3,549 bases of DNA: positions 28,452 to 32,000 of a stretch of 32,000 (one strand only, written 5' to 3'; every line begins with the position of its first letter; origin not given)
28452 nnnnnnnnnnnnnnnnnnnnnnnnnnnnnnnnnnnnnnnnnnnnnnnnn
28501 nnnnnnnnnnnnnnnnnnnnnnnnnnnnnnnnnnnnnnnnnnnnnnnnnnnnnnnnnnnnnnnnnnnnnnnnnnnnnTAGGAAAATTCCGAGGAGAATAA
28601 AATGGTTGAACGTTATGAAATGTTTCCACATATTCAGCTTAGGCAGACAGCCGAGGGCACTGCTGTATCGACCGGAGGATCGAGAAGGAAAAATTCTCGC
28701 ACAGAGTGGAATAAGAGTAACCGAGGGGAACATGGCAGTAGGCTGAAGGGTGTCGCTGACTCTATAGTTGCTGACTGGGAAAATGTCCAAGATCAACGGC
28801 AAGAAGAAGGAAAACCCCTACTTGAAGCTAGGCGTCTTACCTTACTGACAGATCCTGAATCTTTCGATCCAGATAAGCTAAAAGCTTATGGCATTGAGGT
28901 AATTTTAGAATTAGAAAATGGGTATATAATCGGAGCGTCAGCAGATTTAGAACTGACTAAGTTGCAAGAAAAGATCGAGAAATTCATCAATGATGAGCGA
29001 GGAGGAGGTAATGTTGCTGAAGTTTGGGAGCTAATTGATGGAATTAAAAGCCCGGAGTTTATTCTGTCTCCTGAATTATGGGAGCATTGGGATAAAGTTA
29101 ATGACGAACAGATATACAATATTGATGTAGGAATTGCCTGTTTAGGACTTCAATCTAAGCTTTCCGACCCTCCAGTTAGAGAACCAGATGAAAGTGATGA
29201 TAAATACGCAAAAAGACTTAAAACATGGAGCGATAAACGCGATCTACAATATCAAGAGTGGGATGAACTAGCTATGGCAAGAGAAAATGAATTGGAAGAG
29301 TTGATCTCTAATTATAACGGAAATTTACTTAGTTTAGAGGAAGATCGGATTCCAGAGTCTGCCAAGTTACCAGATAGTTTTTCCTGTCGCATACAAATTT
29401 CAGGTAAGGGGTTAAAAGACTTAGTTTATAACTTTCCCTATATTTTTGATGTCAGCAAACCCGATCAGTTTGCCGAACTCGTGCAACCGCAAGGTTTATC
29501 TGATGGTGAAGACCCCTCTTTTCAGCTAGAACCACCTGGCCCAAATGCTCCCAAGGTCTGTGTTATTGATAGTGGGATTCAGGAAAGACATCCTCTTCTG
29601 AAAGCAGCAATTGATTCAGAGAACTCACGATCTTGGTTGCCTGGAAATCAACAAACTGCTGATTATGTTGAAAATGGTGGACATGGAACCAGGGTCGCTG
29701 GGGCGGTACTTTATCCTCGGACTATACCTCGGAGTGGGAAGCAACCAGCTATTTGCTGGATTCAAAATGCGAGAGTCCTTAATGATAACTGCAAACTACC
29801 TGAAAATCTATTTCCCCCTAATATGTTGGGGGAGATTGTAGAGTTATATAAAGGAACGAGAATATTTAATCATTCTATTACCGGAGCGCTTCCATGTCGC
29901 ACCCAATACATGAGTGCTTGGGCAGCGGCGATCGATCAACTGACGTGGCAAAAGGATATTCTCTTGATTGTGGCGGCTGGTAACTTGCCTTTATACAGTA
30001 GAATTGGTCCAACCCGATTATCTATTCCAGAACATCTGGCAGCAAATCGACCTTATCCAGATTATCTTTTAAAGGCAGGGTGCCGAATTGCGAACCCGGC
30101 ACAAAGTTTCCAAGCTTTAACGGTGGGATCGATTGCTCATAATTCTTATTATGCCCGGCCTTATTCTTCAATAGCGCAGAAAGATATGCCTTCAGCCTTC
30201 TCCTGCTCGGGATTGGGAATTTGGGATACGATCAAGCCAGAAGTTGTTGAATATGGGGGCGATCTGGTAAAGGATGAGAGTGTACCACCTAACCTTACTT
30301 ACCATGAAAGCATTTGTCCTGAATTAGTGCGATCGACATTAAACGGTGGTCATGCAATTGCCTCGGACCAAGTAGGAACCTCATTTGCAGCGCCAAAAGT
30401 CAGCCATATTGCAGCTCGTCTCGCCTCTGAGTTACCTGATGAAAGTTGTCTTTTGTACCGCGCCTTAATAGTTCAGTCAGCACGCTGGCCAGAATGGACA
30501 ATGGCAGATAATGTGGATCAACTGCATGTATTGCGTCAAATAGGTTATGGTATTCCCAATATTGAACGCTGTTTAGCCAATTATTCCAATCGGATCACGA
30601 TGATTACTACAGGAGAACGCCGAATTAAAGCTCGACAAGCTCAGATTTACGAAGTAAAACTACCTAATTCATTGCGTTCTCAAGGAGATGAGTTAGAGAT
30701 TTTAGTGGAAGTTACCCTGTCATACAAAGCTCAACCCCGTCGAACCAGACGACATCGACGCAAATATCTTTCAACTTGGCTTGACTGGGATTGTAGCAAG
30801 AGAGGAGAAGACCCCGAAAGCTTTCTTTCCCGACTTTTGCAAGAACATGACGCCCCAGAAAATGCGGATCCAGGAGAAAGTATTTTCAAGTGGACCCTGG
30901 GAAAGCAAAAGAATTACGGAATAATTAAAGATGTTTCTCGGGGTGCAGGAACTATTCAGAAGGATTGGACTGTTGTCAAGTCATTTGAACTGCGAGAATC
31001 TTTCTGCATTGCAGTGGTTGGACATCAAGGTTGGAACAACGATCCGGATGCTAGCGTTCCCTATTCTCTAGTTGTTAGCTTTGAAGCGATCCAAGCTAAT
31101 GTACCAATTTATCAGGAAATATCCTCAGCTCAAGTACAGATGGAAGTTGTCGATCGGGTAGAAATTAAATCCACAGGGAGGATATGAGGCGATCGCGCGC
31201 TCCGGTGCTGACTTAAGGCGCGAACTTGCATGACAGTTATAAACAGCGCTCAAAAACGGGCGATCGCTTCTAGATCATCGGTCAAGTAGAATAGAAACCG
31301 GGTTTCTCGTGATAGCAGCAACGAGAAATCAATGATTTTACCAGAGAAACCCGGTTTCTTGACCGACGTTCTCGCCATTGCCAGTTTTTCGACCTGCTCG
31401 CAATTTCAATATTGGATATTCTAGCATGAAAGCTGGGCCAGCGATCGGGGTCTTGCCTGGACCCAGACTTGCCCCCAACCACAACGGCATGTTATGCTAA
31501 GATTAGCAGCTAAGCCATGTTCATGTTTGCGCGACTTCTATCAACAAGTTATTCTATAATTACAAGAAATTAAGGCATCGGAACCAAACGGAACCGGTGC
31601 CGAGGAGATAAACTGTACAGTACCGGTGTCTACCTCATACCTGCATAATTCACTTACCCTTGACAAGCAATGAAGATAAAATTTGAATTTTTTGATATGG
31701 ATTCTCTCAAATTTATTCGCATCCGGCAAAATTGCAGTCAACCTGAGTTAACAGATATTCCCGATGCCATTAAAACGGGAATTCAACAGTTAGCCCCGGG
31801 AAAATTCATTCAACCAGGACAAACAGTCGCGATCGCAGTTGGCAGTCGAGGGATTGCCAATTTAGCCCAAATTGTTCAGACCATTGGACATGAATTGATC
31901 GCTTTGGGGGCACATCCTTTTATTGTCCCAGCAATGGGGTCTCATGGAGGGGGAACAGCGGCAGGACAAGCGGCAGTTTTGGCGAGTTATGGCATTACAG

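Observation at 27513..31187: AAA+ ATPase + large cytoplasmic S8 subtilase gene pair (IetAS-like anti-phage architecture)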

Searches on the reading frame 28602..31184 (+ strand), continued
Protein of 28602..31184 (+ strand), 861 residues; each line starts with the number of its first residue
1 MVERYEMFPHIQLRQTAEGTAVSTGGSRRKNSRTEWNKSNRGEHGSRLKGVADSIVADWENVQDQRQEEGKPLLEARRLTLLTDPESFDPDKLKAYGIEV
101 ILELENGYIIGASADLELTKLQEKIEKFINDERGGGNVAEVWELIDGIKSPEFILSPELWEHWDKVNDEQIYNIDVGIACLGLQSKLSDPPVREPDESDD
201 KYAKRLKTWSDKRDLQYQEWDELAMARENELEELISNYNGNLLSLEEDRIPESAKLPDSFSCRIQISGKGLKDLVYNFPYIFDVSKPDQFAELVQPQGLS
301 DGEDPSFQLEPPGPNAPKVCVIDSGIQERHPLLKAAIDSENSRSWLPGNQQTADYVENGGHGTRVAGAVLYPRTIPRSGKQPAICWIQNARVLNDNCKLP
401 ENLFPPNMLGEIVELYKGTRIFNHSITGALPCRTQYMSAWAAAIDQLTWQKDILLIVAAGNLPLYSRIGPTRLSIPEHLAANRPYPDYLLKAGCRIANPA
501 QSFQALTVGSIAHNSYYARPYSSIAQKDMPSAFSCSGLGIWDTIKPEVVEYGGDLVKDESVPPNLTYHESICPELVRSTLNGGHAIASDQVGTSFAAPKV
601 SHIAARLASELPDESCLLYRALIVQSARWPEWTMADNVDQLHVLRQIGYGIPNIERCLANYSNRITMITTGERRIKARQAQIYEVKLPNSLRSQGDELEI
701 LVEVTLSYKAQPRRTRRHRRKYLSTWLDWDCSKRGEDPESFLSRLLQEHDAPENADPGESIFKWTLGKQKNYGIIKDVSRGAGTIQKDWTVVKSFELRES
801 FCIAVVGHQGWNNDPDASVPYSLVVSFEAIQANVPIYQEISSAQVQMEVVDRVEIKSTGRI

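Call 71: get_annotated_region(hit=H1, flank=8000)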
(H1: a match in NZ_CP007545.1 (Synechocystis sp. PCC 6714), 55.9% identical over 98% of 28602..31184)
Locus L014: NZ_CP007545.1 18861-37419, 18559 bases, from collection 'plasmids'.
description: Synechocystis sp. PCC 6714 plasmid pSYLC, complete sequence
organism: Synechocystis sp. PCC 6714 (NCBI taxid 1147)
taxonomy: Bacteria; Cyanobacteriota; Cyanophyceae; Synechococcales; Merismopediaceae; Synechocystis; Synechocystis sp. PCC 6714
host: -; source: -; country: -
typing (MOB-suite, as given by PLSDB): non-mobilizable
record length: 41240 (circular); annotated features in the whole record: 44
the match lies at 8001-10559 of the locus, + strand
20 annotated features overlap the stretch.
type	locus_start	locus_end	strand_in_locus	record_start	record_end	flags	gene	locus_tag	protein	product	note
CDS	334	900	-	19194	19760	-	-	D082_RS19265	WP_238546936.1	hypothetical protein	-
CDS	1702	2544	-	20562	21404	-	-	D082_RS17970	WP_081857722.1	DNA cytosine methyltransferase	-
CDS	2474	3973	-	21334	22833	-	-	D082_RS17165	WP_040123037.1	hypothetical protein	-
CDS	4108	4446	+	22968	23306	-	-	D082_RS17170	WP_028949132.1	helix-turn-helix transcriptional regulator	-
CDS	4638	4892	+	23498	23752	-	-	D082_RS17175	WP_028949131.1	hypothetical protein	-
CDS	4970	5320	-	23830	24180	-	-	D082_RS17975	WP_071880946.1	hypothetical protein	-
CDS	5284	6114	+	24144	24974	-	-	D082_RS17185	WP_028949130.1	Rpn family recombination-promoting nuclease/putative transposase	-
CDS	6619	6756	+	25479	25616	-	-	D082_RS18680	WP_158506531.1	hypothetical protein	-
CDS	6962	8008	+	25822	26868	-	-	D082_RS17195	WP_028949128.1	ATP-binding protein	-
CDS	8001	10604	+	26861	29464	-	-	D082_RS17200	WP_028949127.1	S8 family peptidase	-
CDS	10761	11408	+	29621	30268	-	-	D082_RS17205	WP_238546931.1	hypothetical protein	-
CDS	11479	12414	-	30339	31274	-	-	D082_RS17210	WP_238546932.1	SurA N-terminal domain-containing protein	-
CDS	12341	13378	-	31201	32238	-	-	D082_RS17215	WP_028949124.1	hypothetical protein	-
CDS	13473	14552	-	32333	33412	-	-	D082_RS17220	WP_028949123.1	DUF87 domain-containing protein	-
CDS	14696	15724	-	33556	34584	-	-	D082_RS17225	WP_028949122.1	metal-dependent hydrolase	-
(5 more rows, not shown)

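Call 73: find_encoding_contigs(protein=P0088, flank=8000, max_places=1)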
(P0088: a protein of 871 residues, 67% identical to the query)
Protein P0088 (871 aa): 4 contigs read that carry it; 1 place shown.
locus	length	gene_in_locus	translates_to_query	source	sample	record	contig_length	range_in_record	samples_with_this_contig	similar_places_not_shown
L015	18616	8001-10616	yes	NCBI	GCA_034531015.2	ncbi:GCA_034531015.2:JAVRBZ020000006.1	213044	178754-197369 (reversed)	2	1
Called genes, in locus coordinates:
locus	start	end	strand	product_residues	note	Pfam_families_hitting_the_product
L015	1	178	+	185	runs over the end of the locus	-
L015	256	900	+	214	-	PF11780:DUF3318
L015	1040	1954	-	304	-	PF02754:CCG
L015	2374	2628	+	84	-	PF14573:PP-binding_2, PF00550:PP-binding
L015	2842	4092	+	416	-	PF00109:ketoacyl-synt, PF02801:Ketoacyl-synt_C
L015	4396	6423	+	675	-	PF00456:Transketolase_N, PF02779:Transket_pyr, PF02780:Transketolase_C, PF22613:Transketolase_C_1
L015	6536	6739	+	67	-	-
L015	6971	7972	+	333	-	PF00004:AAA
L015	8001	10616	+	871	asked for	PF27160:Y4kK_N (weak), PF00082:Peptidase_S8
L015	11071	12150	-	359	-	-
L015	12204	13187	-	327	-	-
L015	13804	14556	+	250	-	PF00072:Response_reg, PF00486:Trans_reg_C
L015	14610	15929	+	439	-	PF00512:HisKA, PF02518:HATPase_c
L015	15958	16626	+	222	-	PF01865:PhoU_div (faint), PF01895:PhoU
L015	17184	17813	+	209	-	PF13545:HTH_Crp_2, PF00325:Crp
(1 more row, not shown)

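Call 74: find_encoding_contigs(protein=P0091, flank=8000, max_places=1)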
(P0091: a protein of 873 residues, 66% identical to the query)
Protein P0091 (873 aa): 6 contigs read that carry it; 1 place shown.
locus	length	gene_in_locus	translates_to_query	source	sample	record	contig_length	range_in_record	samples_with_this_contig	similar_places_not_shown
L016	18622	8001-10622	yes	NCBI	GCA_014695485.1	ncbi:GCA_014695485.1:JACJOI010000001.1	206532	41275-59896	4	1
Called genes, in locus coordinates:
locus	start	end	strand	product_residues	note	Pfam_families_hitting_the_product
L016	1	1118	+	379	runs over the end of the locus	PF02492:cobW, PF07683:CobW_C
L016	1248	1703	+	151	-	PF02580:Tyr_Deacylase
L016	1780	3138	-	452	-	PF10092:DUF2330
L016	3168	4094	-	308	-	PF03116:NQR2_RnfD_RnfE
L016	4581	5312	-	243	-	PF20582:UPF0758_N, PF00633:HHH (weak), PF04002:RadC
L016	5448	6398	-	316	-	PF00485:PRK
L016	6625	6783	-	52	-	-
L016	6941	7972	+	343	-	PF06745:ATPase (faint), PF00004:AAA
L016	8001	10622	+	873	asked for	PF00082:Peptidase_S8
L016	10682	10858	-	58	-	-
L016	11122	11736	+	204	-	PF09988:DUF2227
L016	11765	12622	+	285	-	PF01503:PRA-PH (faint), PF03819:MazG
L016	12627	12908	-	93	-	-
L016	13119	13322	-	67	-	PF14559:TPR_19 (weak)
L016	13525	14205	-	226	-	-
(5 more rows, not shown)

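Call 75: find_encoding_contigs(protein=P0105, flank=8000, max_places=1)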
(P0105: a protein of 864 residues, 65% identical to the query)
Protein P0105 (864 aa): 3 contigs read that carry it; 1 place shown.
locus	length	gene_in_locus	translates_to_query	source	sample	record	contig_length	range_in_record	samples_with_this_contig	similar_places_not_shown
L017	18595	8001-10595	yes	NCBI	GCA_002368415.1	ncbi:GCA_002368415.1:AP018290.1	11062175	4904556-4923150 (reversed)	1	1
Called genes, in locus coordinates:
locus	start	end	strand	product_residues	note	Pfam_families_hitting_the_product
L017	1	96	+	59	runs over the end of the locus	-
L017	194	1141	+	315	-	PF13409:GST_N_2, PF17171:GST_C_6 (faint), PF00043:GST_C, PF14497:GST_C_3 (weak), PF13410:GST_C_2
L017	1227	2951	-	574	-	PF00682:HMGL-like, PF22615:IPMS_D2, PF08502:LeuA_dimer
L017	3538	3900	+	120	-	PF01183:Glyco_hydro_25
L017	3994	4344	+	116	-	PF01471:PG_binding_1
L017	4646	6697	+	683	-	PF07669:Eco57I, PF02384:N6_Mtase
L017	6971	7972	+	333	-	PF00004:AAA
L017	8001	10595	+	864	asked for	PF27160:Y4kK_N (weak), PF00082:Peptidase_S8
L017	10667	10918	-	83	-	-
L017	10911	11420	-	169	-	PF14280:DUF4365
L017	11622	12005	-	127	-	PF12760:Zn_ribbon_IS1595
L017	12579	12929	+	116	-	-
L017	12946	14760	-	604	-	PF12770:CHAT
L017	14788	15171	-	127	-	PF19631:Trypco2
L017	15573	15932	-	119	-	-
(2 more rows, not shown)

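Call 83: search_dna_similar(query=window:28602-31184:+, collection=phages, mode=protein, max_rows=10)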
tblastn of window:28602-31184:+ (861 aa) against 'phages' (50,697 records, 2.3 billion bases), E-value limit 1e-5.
Records with a match: 9; places in all: 9; records where one place covers at least 80% of the query: 0.
Best place of each record, by identity: <60% 9.
By first word of the organism name: Paenibacillus 4; Bacteriophage 2; Escherichia 1; Acutalibacteraceae 1; Salmonella 1.
By host as written in the record: Paenibacillus larvae 2; Paenibacillus larvae 2006 2; - 2; Escherichia coli 1; Acutalibacteraceae 1; Salmonella enterica subsp. enterica serovar Kentucky 1.
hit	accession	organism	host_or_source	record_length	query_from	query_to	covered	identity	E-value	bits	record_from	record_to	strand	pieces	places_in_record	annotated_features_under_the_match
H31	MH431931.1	Paenibacillus phage Yyerffej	Paenibacillus larvae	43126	304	861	65%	22.9%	7e-10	69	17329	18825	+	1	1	peptidase domain protein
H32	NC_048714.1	Paenibacillus phage Yyerffej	Paenibacillus larvae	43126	304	861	65%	22.9%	7e-10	69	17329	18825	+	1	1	S8 family peptidase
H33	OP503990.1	Paenibacillus phage Dash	Paenibacillus larvae 2006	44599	304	861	65%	22.9%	7e-10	69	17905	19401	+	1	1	S8 peptidase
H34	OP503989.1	Paenibacillus phage Callan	Paenibacillus larvae 2006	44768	304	861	65%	22.9%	7e-10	69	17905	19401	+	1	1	S8 peptidase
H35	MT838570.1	Bacteriophage sp.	human fecal samples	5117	288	847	65%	22.7%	6e-13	79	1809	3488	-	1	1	record has no annotation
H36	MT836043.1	Bacteriophage sp.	human fecal samples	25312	301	763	54%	24.7%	2e-14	84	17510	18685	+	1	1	record has no annotation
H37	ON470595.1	Escherichia phage vB_EcoS-683R6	Escherichia coli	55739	204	668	54%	24.3%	5e-11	73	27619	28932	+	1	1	S8 family peptidase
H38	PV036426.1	Acutalibacteraceae phage NatCom_11578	Acutalibacteraceae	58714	317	734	49%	23.8%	5e-13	79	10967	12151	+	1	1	hypothetical protein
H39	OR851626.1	Salmonella phage S.Kent 1-2-1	Salmonella enterica subsp. enterica ...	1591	544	856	36%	27.9%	7e-15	84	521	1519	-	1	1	record has no annotation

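Call 91: get_annotated_region(hit=H5, flank=4000)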
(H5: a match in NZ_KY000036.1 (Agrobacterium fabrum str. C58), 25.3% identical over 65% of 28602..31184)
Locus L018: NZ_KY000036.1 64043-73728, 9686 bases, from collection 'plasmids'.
description: Agrobacterium fabrum str. C58 substr. GV3101 plasmid pTi_GV3101, complete sequence
organism: Agrobacterium fabrum str. C58 (NCBI taxid 176299)
taxonomy: Bacteria; Pseudomonadota; Alphaproteobacteria; Hyphomicrobiales; Rhizobiaceae; Agrobacterium; Agrobacterium fabrum; Agrobacterium fabrum str. C58
host: -; source: -; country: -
typing (MOB-suite, as given by PLSDB): conjugative; replicon rep_cluster_490; relaxase MOBQ; mating-pair formation MPF_T
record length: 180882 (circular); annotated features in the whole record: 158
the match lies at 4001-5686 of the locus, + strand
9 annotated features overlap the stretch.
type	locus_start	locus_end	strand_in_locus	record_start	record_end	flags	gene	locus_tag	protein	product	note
CDS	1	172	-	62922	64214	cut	-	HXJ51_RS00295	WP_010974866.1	NtaA/DmoA family FMN-dependent monooxygenase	GO:0008152 - metabolic process [Evidence IEA]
CDS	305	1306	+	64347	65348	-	-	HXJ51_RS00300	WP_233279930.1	LysR family transcriptional regulator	-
CDS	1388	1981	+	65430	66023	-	-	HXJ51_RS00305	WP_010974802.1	DUF6088 family protein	-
CDS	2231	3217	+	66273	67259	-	-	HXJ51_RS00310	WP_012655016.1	ATP-binding protein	-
CDS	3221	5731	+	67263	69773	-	-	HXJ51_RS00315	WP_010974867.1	S8 family peptidase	-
CDS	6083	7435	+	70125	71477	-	-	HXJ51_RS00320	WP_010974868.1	LLM class flavin-dependent oxidoreductase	-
CDS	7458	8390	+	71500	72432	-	-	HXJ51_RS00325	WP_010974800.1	aliphatic sulfonate ABC transporter substrate-binding protein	GO:0042918 - alkanesulfonate transport [Evidence IEA]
CDS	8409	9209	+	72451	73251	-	ssuC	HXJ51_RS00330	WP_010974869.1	aliphatic sulfonate ABC transporter permease SsuC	GO:0055085 - transmembrane transport [Evidence IEA]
CDS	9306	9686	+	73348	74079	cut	-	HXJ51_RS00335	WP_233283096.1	ATP-binding cassette domain-containing protein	-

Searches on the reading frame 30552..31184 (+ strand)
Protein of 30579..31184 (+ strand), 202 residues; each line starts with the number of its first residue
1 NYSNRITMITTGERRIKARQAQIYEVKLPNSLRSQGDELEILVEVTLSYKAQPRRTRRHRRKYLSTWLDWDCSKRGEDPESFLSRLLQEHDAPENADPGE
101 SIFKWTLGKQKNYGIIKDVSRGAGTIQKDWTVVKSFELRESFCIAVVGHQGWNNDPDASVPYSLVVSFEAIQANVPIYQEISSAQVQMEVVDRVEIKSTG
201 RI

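Call 27: search_protein_families(library=pfam, proteins=[window:30579-31184:+], max_evalue=1)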
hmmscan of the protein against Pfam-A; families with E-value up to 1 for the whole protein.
window:30579-31184:+ (202 aa): 0 families

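Call 81: search_solved_structures(query=A4, max_evalue=10)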
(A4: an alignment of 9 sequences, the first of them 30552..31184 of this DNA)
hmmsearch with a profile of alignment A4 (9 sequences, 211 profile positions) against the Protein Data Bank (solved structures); distinct sequences matched with E-value up to 10: 3.
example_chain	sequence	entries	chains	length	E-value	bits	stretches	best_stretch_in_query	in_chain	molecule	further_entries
3i91_A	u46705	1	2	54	1.1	11.8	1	62-101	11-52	Chromobox protein homolog 8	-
2dnv_A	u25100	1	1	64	1.4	11.5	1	62-101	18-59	Chromobox protein homolog 8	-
5ezv_A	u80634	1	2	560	1.5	11.4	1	95-148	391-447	5'-AMP-activated protein kinase catalytic subunit alpha-2/alpha-1 RIM SWAP chimera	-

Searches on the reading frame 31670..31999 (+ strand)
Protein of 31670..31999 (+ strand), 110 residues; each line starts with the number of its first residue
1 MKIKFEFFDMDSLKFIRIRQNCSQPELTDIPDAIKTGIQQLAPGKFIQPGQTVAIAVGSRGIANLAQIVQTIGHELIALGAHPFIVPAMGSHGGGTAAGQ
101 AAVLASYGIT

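Call 62: search_protein_families(library=ncbifam, proteins=[window:31670-31999:+], max_evalue=0.01)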
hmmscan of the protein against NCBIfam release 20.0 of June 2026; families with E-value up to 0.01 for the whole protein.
window:31670-31999:+ (110 aa): 1 family
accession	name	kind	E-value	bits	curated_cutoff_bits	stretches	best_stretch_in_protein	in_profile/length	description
NF052515.1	NPN_iso_grp_22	equivalog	1.8e-33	116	400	1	14-110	3-101/392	nickel pincer cofactor-dependent isomerase, group 22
